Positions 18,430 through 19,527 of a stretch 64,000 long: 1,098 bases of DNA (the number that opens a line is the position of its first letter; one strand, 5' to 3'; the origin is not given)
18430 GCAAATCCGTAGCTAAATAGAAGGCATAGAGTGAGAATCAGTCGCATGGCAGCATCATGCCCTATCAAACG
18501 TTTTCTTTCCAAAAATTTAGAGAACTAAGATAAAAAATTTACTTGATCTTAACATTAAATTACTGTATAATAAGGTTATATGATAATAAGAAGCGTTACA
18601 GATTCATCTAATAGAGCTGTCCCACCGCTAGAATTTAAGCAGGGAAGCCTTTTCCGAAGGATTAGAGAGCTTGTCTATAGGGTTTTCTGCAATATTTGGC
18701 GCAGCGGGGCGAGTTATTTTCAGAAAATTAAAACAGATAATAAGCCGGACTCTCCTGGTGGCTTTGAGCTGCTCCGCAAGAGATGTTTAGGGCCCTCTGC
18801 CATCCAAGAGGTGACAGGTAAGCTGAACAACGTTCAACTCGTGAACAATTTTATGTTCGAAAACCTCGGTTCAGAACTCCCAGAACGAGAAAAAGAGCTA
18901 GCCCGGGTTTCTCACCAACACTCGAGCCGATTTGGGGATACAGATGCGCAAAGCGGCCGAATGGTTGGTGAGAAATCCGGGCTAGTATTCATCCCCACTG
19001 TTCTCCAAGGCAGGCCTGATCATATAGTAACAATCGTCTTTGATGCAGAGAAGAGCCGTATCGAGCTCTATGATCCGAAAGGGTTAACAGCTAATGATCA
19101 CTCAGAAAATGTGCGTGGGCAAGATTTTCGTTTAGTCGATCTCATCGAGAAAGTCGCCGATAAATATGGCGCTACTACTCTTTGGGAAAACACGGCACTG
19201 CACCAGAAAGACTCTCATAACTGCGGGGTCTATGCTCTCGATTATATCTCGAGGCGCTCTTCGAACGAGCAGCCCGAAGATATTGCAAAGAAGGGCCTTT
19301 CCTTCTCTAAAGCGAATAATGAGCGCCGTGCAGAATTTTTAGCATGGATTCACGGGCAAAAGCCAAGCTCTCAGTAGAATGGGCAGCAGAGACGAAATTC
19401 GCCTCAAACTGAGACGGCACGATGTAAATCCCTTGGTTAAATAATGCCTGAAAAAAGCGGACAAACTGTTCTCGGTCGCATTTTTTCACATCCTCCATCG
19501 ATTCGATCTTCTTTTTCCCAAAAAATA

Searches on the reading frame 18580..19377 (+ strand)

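Call 9: search_protein_families(library=pfam, proteins=[window:18580-19377:+], max_evalue=0.001)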
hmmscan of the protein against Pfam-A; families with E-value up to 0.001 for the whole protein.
window:18580-19377:+ (265 aa): 0 families

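Call 88: search_protein_families(library=pfam, proteins=[window:18580-19377:+], max_evalue=1)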
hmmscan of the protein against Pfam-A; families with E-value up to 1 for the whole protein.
window:18580-19377:+ (265 aa): 1 family
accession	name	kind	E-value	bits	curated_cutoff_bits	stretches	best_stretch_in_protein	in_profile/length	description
PF02902.25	Peptidase_C48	-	0.027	14.7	20.7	1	79-234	23-190/217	Ulp1 protease family, C-terminal catalytic domain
